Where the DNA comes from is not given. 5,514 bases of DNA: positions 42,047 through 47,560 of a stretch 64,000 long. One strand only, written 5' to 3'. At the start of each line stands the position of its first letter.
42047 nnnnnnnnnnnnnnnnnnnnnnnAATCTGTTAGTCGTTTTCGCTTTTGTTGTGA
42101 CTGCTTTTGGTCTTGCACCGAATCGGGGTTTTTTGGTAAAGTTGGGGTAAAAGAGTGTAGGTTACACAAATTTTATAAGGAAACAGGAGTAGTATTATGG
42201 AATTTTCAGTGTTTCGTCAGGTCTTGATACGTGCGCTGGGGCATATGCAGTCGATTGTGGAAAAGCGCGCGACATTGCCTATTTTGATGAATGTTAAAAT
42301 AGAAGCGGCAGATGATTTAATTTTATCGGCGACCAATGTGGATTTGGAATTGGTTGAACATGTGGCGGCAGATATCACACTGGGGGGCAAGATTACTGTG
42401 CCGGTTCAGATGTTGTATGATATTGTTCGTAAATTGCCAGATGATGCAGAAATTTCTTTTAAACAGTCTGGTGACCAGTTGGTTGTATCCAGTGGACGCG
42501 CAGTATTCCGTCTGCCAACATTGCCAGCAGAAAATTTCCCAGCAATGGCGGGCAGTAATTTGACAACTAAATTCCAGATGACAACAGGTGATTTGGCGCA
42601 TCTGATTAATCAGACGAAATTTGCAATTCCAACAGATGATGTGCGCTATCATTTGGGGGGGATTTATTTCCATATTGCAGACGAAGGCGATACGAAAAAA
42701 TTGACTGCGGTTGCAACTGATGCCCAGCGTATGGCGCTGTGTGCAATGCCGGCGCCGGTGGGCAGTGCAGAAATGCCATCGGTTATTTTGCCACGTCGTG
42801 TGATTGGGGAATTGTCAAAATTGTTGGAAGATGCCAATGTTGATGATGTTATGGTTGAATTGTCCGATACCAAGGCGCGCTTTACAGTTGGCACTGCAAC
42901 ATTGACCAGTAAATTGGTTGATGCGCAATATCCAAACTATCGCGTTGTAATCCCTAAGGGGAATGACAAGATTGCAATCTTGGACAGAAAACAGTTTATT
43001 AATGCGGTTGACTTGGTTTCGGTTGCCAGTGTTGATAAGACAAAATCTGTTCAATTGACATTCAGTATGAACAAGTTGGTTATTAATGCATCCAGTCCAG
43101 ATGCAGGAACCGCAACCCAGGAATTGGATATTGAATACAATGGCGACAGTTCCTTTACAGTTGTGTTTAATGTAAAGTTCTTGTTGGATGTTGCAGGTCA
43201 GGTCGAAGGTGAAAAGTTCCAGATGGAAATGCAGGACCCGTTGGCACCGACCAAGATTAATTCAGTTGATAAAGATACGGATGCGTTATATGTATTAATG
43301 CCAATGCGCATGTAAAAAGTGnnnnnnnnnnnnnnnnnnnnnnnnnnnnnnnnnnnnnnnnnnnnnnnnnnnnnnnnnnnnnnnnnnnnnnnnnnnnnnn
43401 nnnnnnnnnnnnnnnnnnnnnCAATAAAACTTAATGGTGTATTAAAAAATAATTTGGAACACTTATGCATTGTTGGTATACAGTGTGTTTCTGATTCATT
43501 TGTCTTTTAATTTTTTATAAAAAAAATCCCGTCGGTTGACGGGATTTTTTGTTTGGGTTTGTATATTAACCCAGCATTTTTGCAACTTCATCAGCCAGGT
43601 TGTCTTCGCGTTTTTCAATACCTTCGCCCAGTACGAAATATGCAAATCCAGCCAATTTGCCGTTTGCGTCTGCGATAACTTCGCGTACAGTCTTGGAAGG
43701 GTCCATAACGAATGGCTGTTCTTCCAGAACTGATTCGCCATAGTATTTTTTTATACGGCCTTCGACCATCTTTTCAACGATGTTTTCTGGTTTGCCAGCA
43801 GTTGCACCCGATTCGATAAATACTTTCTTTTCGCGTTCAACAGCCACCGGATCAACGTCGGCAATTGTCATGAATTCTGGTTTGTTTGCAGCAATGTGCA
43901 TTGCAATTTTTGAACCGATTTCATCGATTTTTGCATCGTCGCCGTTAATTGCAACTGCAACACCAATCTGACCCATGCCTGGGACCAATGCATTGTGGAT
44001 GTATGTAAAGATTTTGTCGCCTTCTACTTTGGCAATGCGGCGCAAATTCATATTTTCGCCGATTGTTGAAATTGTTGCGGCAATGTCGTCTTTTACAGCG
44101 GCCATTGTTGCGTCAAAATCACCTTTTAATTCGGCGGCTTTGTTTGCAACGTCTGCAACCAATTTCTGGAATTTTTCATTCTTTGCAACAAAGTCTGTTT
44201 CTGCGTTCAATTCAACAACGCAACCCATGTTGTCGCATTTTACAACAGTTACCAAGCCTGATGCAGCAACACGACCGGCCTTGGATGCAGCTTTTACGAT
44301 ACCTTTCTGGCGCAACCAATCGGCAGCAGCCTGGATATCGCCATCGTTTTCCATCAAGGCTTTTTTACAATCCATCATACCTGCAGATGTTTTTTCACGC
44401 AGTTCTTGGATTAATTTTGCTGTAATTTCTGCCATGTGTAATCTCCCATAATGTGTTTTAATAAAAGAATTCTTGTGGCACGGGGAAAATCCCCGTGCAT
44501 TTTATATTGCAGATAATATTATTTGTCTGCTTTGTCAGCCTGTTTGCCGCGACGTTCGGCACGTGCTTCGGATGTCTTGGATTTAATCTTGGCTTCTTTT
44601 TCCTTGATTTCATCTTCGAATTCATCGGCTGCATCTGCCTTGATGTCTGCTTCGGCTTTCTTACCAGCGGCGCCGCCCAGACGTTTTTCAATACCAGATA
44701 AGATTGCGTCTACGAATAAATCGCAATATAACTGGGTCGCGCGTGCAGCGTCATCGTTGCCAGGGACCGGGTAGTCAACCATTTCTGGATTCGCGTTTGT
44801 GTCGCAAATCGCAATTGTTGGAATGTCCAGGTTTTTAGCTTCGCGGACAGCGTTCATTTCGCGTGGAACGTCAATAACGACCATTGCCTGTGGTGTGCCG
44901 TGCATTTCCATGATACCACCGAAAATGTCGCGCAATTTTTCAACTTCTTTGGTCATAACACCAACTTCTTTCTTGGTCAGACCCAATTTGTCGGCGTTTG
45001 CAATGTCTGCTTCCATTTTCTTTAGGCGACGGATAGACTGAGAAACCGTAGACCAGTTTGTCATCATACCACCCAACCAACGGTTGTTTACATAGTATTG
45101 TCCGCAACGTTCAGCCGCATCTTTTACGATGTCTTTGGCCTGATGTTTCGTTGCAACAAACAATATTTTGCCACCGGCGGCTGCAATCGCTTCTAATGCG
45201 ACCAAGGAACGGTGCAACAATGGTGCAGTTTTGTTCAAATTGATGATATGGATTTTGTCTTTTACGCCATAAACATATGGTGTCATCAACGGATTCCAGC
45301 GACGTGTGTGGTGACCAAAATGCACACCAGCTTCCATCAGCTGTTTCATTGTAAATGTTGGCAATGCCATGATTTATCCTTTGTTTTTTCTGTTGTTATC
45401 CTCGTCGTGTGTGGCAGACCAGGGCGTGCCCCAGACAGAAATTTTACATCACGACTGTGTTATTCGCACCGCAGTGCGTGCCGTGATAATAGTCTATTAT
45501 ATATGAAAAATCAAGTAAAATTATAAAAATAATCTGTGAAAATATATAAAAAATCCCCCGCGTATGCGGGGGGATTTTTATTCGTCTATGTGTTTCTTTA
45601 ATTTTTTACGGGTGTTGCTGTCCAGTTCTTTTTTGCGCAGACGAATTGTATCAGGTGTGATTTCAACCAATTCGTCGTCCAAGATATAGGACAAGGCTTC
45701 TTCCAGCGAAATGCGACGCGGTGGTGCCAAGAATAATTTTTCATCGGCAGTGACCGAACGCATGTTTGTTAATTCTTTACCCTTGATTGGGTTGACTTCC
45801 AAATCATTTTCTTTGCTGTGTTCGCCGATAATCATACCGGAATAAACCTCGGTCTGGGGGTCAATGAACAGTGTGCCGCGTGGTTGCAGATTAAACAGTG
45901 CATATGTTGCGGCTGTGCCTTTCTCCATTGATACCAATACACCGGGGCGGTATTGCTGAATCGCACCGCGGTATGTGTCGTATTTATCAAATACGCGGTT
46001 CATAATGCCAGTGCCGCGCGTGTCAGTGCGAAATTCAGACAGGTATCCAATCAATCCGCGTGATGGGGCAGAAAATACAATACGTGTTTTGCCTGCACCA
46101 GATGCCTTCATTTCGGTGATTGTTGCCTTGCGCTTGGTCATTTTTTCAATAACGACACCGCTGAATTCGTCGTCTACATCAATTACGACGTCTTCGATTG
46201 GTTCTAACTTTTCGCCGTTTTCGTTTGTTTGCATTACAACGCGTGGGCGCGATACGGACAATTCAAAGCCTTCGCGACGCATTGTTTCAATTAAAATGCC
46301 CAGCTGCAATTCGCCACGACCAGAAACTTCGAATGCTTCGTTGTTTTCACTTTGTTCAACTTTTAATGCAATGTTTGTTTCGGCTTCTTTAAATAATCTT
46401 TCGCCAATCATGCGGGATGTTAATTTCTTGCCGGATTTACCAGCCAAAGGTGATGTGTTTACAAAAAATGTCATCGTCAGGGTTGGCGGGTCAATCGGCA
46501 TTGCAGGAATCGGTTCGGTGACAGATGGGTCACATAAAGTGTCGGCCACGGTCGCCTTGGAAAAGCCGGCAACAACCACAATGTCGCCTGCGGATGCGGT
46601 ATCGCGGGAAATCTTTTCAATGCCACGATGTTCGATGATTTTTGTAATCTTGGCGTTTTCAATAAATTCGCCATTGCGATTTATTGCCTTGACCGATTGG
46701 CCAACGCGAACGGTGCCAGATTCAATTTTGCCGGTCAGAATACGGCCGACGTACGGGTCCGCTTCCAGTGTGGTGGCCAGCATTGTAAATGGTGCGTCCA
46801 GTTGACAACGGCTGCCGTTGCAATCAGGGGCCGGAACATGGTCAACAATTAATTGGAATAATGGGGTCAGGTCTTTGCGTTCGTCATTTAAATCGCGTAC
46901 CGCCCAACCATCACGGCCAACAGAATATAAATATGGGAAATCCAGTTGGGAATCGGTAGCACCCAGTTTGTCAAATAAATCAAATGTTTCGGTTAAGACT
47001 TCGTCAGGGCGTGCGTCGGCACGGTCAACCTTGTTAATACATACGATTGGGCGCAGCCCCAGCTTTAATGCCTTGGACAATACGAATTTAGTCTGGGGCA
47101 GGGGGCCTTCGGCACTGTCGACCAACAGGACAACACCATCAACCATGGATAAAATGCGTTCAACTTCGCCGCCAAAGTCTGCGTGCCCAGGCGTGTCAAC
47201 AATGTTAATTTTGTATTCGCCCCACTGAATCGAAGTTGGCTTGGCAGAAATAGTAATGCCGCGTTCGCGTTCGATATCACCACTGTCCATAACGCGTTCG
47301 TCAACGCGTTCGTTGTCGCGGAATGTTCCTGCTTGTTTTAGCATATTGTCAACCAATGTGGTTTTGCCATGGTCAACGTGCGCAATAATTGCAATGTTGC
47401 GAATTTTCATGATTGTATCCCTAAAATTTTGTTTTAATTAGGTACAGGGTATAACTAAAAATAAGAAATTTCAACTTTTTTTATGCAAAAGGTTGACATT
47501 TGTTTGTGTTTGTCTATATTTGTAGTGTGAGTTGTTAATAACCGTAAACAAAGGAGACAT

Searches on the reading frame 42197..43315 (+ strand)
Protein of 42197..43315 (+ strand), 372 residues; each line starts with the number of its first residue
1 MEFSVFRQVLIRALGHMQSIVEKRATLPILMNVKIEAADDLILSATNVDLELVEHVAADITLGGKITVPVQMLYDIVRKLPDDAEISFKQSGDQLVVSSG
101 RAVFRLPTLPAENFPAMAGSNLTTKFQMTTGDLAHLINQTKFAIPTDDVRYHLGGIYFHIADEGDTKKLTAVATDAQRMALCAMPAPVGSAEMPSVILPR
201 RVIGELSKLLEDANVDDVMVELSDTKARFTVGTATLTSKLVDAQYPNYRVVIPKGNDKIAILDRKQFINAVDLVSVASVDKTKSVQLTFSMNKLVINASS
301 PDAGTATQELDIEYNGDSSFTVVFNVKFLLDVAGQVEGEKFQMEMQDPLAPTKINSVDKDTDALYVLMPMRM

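Call 10: search_protein_families(library=pfam, proteins=[window:42197-43315:+], max_evalue=0.01)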
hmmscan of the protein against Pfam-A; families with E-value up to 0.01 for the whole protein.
window:42197-43315:+ (372 aa): 3 families
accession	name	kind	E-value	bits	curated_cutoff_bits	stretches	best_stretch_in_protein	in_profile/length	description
PF00712.24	DNA_pol3_beta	-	1.8e-32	112.5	24.4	1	1-117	1-119/120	DNA polymerase III beta subunit, N-terminal domain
PF02767.21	DNA_pol3_beta_2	-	2.7e-30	105.5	27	1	130-247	4-116/116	DNA polymerase III beta subunit, central domain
PF02768.20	DNA_pol3_beta_3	-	9.6e-26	90.4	27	1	250-371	2-121/121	DNA polymerase III beta subunit, C-terminal domain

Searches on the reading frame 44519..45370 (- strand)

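Call 18: search_protein_families(library=pfam, proteins=[window:44519-45370:-], max_evalue=0.001)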
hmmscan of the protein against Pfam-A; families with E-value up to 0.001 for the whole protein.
window:44519-45370:- (283 aa): 1 family
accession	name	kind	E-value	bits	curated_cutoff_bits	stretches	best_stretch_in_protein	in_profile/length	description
PF00318.25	Ribosomal_S2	-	9.8e-87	290.2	26.1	1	11-226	1-216/216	Ribosomal protein S2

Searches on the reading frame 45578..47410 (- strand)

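Call 18: search_protein_families(library=pfam, proteins=[window:45578-47410:-], max_evalue=0.001)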
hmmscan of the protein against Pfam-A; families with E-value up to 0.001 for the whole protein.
window:45578-47410:- (610 aa): 6 families
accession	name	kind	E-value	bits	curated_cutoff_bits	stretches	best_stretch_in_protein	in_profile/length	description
PF00009.33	GTP_EFTU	-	1e-54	185.4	26.5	1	2-193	2-187/188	Elongation factor Tu GTP binding domain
PF21018.2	BipA_C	-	6.2e-47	158.4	23.8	1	490-597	2-109/110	TypA/BipA C-terminal domain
PF00679.30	EFG_C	-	8e-22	77.5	27.9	1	401-486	2-87/89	Elongation factor G C-terminus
PF03144.31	GTP_EFTU_D2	-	8.2e-11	42.6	30.3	1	222-293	1-73/73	Elongation factor Tu domain 2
PF22042.2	EF-G_D2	-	3e-07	30.9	27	1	208-293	2-82/84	Elongation factor G domain 2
PF01926.29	MMR_HSR1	-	2e-05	25.1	21.9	1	6-127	2-113/113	50S ribosome-binding GTPase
